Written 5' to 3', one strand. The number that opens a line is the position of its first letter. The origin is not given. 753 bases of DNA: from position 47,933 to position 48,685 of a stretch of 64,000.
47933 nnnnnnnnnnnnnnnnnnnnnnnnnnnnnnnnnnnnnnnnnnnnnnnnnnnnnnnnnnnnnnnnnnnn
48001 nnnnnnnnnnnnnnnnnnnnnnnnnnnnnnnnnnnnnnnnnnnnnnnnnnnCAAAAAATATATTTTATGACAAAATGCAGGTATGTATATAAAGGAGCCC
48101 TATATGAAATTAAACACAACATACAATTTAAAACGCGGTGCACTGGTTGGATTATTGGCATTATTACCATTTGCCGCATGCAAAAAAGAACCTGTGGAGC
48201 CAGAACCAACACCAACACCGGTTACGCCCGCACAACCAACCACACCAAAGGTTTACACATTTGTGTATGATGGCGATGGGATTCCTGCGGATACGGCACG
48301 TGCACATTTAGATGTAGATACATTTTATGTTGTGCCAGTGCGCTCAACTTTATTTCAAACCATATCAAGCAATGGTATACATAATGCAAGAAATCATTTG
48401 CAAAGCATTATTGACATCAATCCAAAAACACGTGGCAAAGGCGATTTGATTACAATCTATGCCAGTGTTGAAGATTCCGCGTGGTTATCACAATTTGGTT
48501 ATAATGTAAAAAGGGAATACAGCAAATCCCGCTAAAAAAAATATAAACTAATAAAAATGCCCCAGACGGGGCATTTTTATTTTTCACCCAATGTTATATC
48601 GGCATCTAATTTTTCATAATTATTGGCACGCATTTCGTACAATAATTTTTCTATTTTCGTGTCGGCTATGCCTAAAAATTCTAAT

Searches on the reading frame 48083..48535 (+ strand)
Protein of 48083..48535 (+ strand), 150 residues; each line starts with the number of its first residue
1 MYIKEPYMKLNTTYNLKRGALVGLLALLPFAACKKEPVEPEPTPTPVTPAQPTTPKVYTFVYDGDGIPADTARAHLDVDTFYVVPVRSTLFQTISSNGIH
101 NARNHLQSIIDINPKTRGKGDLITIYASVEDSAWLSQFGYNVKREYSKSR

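Call 21: search_protein_families(library=pfam, proteins=[window:48083-48535:+], max_evalue=0.01)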
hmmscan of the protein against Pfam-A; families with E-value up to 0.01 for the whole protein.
window:48083-48535:+ (150 aa): 0 families

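Call 61: find_homologous_proteins(query=A3, max_evalue=0.001)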
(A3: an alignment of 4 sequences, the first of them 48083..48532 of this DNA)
Query A3 (4 sequences) (150 aa, profile of the alignment): 237 proteins with E <= 0.001 among 3334 candidates; the best 120 are listed.
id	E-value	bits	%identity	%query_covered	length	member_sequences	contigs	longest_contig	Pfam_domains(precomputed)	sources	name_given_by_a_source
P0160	1.3e-63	231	100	95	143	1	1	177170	-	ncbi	-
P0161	2.4e-59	217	54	81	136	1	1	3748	-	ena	-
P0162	1.4e-58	215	49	91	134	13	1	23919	-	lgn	-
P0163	1.6e-54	201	47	91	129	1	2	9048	-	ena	-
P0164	8.4e-54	199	47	91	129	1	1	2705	-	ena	-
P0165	4.3e-52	194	49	91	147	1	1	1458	-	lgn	-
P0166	3.2e-49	184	35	67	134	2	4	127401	-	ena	-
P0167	1.7e-47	179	46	91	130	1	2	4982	-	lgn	-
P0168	5.5e-47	177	50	82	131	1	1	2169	-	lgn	-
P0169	6.0e-47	177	44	93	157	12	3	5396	-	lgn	-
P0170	1.4e-45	173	50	91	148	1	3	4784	-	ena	-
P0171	4.1e-45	171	44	87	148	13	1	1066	-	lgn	-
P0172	1.2e-44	169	48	88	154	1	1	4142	-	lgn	-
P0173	6.1e-44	167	45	91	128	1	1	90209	-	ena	-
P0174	9.8e-44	167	47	91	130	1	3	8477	-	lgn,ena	-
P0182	6.8e-41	157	35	83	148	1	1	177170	-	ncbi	-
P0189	1.2e-31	127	29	95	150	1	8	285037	-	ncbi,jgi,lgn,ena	-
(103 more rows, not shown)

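Call 68: find_encoding_contigs(protein=P0182, flank=6000, max_places=2)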
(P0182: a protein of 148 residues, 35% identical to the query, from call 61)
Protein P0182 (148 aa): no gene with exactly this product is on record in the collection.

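Call 69: find_encoding_contigs(protein=P0189, flank=6000, max_places=3)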
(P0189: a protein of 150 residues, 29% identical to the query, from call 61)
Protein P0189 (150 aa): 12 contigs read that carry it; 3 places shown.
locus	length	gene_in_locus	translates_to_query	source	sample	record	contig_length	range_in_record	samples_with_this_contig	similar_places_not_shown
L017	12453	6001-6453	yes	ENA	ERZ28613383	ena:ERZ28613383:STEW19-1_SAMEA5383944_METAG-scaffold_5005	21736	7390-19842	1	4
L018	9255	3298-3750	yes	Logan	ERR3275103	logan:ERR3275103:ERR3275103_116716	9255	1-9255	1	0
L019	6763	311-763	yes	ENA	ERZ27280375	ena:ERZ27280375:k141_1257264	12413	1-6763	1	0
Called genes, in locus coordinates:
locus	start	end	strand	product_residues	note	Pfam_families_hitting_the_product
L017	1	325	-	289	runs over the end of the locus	-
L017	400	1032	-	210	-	-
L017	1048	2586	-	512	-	PF17251:Pom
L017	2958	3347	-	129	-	-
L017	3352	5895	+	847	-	-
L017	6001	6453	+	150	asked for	-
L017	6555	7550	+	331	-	PF07699:Ephrin_rec_like (faint)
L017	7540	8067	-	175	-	PF01195:Pept_tRNA_hydro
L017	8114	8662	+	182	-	PF13505:OMP_b-brl (weak)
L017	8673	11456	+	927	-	PF02739:5_3_exonuc_N, PF01367:5_3_exonuc, PF01612:DNA_pol_A_exo1, PF00476:DNA_pol_A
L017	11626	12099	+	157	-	-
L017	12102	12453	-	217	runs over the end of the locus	-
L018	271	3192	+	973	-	-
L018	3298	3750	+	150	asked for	-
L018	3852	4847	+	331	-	PF07699:Ephrin_rec_like (faint)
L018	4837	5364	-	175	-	PF01195:Pept_tRNA_hydro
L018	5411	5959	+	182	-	PF13505:OMP_b-brl (weak)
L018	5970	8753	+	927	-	PF02739:5_3_exonuc_N, PF01367:5_3_exonuc, PF01612:DNA_pol_A_exo1, PF00476:DNA_pol_A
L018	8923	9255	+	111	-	?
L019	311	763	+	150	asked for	-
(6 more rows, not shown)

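Call 91: search_protein_families(library=phrogs, proteins=[window:48104-48535:+], max_evalue=0.01)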
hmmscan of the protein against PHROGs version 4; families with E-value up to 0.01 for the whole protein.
window:48104-48535:+ (143 aa): 1 family
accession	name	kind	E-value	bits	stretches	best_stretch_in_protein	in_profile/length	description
phrog_30470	-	unknown function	0.0081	16.7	0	23-70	14-54/230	-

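Call 92: search_protein_families(library=padloc, proteins=[window:48104-48535:+], max_evalue=0.01)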
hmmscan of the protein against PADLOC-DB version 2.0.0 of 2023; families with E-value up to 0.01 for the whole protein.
window:48104-48535:+ (143 aa): 0 families

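Call 100: search_protein_families(library=ncbifam, proteins=[window:48104-48535:+, L017:6555-7550:+], max_evalue=0.01)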
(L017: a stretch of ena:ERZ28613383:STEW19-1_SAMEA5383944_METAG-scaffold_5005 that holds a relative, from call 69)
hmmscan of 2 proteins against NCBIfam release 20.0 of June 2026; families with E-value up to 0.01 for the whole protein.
window:48104-48535:+ (143 aa): 0 families

L017:6555-7550:+ (331 aa): 0 families
